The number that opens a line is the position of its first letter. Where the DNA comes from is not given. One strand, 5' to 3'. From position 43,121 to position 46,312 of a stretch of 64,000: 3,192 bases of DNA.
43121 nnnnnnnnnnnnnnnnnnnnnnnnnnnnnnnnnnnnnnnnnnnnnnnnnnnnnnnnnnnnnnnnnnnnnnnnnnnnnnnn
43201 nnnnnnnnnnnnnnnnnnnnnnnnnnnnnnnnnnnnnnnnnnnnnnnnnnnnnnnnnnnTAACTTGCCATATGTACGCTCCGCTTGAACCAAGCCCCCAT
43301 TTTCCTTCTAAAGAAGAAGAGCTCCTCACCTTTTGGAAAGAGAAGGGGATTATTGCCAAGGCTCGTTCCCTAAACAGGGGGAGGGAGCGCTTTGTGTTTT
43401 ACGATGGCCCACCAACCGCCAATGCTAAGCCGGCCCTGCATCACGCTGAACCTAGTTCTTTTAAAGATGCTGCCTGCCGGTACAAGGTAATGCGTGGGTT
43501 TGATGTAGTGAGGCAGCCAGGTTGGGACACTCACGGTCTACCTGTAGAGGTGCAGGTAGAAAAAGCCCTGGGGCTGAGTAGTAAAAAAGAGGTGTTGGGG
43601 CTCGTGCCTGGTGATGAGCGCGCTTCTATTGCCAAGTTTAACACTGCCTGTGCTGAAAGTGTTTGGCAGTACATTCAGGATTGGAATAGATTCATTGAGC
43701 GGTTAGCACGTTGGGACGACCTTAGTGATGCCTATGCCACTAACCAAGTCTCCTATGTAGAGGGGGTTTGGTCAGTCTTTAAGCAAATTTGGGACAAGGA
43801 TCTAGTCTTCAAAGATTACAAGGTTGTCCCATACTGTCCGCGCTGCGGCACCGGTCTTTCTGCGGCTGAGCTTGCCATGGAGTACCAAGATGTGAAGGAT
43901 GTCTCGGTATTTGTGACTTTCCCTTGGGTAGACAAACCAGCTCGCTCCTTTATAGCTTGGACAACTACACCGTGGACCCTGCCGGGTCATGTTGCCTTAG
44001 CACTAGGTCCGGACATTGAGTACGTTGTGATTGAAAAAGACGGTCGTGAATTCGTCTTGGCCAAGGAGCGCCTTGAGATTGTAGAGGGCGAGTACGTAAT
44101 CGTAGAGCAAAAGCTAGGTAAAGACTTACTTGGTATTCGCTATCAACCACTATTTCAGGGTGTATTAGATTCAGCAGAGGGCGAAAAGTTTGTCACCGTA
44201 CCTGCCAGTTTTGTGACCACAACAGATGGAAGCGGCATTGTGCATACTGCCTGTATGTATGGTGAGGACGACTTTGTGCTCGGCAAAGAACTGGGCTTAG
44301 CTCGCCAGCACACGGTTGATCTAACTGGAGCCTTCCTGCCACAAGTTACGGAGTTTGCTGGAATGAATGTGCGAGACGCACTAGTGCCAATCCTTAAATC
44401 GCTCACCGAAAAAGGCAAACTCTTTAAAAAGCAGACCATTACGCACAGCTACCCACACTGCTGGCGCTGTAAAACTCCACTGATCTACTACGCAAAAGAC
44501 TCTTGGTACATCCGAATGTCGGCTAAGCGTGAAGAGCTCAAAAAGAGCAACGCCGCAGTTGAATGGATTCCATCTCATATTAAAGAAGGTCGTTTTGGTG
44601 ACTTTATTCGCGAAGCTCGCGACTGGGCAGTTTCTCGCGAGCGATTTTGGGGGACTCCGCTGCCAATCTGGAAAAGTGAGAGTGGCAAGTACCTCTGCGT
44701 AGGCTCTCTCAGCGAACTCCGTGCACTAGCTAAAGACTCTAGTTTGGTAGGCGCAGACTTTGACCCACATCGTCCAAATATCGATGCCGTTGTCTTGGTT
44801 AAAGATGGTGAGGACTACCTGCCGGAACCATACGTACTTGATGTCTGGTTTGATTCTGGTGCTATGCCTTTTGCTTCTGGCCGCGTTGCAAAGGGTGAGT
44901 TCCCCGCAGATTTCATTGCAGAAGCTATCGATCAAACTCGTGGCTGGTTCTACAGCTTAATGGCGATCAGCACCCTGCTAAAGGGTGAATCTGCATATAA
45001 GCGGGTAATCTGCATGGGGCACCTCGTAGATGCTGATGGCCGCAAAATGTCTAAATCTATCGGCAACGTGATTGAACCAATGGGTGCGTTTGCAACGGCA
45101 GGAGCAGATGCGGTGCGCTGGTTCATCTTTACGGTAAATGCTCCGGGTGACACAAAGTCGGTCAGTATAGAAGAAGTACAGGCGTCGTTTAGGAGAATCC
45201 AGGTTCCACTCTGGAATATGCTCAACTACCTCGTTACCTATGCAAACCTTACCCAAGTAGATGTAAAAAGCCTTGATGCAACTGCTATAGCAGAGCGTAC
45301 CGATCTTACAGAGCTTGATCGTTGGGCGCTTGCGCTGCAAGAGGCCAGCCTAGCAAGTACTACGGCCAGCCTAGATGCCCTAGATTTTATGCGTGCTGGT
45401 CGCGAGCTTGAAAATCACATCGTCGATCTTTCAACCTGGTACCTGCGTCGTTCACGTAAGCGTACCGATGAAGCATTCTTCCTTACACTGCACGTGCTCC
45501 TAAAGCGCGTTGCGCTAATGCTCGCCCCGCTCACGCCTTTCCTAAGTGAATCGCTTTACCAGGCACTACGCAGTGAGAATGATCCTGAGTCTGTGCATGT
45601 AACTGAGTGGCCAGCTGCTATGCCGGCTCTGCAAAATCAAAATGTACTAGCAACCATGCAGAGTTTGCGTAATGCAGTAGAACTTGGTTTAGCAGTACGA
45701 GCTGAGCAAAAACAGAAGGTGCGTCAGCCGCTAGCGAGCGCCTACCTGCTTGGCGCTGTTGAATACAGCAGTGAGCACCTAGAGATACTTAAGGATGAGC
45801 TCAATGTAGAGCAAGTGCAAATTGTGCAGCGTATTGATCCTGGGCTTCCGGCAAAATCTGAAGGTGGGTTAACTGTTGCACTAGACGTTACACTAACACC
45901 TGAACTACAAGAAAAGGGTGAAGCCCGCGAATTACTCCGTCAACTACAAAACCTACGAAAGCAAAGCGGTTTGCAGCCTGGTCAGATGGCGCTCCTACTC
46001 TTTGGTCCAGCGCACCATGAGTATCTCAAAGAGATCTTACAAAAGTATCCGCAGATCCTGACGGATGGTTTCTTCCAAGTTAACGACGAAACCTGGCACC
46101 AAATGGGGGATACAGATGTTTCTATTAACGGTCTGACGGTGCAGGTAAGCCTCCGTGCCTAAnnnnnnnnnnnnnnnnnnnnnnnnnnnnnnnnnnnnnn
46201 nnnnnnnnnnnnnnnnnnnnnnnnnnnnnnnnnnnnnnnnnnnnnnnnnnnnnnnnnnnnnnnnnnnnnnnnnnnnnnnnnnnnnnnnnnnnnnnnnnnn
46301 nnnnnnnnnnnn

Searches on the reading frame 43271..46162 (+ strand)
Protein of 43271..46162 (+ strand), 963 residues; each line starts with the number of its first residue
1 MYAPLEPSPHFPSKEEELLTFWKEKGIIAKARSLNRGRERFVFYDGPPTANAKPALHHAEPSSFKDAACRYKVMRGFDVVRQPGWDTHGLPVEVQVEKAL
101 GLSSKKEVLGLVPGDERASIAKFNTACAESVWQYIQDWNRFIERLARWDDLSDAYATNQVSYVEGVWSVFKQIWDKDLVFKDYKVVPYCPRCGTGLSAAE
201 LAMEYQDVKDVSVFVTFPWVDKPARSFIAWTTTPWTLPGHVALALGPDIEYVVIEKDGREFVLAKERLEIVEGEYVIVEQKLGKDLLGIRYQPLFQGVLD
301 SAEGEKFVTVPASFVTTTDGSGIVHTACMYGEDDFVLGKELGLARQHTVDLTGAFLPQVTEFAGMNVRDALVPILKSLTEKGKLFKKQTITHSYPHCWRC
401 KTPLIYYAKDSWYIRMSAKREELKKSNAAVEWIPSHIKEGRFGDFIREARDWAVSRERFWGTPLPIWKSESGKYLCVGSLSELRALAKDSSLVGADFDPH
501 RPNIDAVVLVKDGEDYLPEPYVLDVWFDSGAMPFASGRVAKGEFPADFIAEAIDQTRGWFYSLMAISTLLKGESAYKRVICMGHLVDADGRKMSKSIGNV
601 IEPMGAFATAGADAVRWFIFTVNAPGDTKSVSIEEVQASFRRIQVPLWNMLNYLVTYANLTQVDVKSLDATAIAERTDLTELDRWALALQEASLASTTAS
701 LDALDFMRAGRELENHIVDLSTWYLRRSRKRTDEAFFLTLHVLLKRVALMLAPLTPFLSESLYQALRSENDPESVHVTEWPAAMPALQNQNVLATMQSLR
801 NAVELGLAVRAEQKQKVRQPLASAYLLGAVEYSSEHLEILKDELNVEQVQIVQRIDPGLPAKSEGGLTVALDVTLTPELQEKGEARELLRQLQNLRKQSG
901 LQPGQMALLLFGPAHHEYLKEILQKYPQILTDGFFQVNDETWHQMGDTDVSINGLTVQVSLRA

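Call 55: search_protein_families(library=pfam, proteins=[window:43271-46162:+], max_evalue=0.00001)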
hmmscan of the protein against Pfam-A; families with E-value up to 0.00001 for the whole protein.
window:43271-46162:+ (963 aa): 4 families
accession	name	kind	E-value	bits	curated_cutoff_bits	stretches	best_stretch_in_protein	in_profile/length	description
PF00133.28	tRNA-synt_1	-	1.8e-99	333.8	22.7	1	18-623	2-406/414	tRNA synthetases class I (I, L, M and V)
PF08264.19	Anticodon_1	-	2.5e-19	70.1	25.1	1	683-821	1-144/148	Anticodon-binding domain of tRNA ligase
PF19302.4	DUF5915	-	1.2e-14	54.7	27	1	842-961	75-192/195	Domain of unknown function (DUF5915)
PF09334.17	tRNA-synt_1g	-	1.9e-14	53.7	20.1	0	567-637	302-372/391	tRNA synthetases class I (M)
